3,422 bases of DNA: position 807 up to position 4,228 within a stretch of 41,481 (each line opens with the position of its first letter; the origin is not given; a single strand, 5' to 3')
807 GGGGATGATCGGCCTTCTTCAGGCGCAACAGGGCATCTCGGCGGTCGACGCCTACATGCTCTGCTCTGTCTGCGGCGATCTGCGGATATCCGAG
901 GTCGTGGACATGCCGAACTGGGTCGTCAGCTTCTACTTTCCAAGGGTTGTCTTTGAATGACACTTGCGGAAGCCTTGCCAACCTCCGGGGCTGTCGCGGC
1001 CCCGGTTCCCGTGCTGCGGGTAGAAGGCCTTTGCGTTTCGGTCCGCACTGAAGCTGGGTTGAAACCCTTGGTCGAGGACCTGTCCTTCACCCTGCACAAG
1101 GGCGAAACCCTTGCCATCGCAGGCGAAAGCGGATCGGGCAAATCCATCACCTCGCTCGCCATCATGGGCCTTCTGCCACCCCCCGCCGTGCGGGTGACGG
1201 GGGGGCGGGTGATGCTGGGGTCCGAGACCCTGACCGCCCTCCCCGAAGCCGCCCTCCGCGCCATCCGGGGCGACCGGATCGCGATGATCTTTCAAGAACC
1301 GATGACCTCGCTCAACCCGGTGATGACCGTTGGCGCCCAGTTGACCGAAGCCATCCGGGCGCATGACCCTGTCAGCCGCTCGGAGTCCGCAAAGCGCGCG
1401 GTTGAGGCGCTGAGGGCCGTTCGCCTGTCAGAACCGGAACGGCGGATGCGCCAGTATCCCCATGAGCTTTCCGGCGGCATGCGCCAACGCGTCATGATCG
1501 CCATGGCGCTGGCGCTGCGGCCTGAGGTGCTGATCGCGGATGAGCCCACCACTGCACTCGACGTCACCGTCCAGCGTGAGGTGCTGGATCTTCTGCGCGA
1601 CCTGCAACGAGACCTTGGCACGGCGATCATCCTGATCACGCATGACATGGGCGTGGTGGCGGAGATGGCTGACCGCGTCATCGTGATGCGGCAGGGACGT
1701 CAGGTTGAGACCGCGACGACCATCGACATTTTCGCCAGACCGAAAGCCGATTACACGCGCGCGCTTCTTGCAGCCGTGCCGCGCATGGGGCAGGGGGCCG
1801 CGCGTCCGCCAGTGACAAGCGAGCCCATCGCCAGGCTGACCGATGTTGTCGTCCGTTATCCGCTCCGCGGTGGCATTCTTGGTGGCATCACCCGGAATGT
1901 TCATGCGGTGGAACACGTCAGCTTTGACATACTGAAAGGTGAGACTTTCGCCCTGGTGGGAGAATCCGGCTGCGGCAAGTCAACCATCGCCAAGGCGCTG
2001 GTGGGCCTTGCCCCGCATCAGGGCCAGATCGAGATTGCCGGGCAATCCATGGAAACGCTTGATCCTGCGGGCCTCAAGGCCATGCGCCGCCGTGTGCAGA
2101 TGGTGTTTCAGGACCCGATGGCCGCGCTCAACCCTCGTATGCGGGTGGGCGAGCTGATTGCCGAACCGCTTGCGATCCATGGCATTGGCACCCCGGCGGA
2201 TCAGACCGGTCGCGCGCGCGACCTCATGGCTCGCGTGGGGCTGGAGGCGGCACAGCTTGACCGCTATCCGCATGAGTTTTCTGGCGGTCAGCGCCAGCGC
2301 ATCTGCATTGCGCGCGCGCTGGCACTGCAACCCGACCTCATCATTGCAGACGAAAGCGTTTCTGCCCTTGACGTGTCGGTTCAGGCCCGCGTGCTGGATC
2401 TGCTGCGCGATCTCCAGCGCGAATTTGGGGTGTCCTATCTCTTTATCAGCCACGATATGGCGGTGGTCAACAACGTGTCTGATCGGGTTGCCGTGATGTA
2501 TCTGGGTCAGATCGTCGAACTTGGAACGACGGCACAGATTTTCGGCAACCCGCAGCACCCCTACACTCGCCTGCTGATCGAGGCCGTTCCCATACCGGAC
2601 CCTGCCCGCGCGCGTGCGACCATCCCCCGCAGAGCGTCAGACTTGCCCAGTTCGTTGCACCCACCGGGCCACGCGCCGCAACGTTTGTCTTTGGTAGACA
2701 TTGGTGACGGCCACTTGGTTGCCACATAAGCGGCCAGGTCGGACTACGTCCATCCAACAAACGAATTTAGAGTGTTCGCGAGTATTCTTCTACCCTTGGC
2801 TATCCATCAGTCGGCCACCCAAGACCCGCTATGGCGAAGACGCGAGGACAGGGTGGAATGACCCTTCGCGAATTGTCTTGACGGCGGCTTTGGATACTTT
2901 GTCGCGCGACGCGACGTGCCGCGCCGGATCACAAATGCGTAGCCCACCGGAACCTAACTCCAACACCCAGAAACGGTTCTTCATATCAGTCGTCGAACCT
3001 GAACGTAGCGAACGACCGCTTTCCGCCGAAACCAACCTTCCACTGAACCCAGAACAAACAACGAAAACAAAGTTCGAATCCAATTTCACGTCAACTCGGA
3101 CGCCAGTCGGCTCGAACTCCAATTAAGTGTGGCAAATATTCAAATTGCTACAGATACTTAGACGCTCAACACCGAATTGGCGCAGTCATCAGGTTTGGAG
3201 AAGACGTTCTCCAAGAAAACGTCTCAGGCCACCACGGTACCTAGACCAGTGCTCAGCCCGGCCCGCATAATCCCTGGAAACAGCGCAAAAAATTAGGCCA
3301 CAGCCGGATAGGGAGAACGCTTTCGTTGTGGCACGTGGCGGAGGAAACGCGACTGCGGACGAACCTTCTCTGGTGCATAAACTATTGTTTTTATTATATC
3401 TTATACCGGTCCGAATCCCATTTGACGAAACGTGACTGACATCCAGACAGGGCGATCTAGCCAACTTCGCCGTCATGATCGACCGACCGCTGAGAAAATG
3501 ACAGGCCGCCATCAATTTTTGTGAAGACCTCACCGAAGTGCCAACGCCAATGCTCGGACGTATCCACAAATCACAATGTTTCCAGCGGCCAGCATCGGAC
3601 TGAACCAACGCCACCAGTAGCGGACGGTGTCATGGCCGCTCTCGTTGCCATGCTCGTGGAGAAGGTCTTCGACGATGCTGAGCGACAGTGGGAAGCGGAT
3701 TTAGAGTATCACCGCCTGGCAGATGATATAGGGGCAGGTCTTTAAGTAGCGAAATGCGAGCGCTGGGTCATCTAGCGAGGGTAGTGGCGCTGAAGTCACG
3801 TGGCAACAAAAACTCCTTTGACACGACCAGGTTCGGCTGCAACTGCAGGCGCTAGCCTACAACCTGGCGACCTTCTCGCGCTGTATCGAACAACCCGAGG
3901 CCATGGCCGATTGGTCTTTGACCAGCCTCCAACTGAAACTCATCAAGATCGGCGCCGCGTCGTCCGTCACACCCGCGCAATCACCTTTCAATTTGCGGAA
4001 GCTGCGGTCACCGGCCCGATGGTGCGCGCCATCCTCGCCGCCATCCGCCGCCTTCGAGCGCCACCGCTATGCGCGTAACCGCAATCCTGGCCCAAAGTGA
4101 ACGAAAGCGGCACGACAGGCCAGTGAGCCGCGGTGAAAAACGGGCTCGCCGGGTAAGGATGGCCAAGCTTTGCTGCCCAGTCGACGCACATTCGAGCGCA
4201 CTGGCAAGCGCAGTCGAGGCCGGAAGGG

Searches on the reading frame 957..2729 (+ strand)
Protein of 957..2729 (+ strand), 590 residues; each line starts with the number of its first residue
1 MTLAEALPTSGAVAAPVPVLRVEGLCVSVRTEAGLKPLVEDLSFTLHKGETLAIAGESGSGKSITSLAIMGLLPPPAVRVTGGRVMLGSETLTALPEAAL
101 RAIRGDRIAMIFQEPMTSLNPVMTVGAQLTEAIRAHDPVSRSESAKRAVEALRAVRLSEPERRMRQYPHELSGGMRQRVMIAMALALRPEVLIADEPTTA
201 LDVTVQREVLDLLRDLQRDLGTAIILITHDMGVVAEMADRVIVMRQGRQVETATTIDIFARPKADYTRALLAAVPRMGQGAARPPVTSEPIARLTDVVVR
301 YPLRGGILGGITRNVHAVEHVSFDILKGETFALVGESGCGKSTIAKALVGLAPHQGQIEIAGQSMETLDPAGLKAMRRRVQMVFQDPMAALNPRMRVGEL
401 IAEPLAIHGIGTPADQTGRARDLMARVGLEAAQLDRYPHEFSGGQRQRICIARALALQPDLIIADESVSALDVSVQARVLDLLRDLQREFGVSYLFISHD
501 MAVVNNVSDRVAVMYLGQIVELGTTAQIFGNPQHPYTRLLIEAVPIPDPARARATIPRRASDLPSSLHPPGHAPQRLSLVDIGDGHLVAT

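Call 12: search_protein_families(library=pfam, proteins=[window:957-2729:+], max_evalue=0.01)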
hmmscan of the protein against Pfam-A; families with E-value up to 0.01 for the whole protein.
window:957-2729:+ (590 aa): 20 families
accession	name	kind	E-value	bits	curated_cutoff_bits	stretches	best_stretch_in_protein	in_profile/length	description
PF00005.33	ABC_tran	-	3e-64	216.2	25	2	319-467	2-135/137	ABC transporter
PF08352.17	oligo_HPY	-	1.2e-17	64.5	27.1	2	520-563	1-42/65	Oligopeptide/dipeptide transporter, C-terminal region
PF13304.12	AAA_21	-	1.2e-12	48.9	27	1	134-234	208-303/304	AAA domain, putative AbiEii toxin, Type IV TA system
PF02463.25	SMC_N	-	7.9e-10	39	40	2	53-246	28-213/220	RecF/RecN/SMC N terminal domain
PF13401.12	AAA_22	-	3.7e-07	30.9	27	1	332-390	9-64/130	AAA domain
PF13555.12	AAA_29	-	5.5e-07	29.7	27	0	322-349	16-43/61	P-loop containing region of AAA domain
PF03193.22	RsgA_GTPase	-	2.5e-06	27.9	30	1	325-350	103-128/174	RsgA GTPase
PF05621.17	TniB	-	7.5e-06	25.9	22.4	0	181-239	112-172/189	Bacterial TniB protein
PF20703.3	nSTAND1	-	1.3e-05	25.5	27.1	0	38-77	22-59/379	Novel STAND NTPase 1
PF01078.27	Mg_chelatase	-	9.4e-05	22.3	20.3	0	331-360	25-54/207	Magnesium chelatase, subunit ChlI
PF13191.12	AAA_16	-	0.00011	23.2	32.6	0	330-367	26-63/167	AAA ATPase domain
PF00004.35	AAA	-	0.00027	21.8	21.2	0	333-386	3-52/131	ATPase family associated with various cellular activities (AAA)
PF09818.15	ABC_ATPase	-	0.00027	20.5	23.2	0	172-256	159-258/283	P-loop domain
PF13481.12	AAA_25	-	0.00046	20.3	27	0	325-346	29-51/195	AAA domain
PF20720.3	nSTAND3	-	0.00053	20.2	27.2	0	332-356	21-45/155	Novel STAND NTPase 3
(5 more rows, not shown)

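Call 38: find_encoding_contigs(protein=window:957-2729:+, flank=10000, max_places=4)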
Protein window:957-2729:+ (590 aa): no gene with exactly this product is on record in the collection.

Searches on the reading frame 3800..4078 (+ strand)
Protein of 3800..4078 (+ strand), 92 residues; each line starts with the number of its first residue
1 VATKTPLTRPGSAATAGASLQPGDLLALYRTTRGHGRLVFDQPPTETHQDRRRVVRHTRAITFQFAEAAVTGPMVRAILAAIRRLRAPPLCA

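Call 63: search_protein_families(library=pfam, proteins=[window:3800-4078:+], max_evalue=1)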
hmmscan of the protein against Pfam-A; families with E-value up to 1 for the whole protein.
window:3800-4078:+ (92 aa): 1 family
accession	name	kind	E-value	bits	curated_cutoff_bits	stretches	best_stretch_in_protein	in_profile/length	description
PF13701.12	DDE_Tnp_1_4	-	0.014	14.1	34.7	1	53-86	401-434/435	Transposase DDE domain group 1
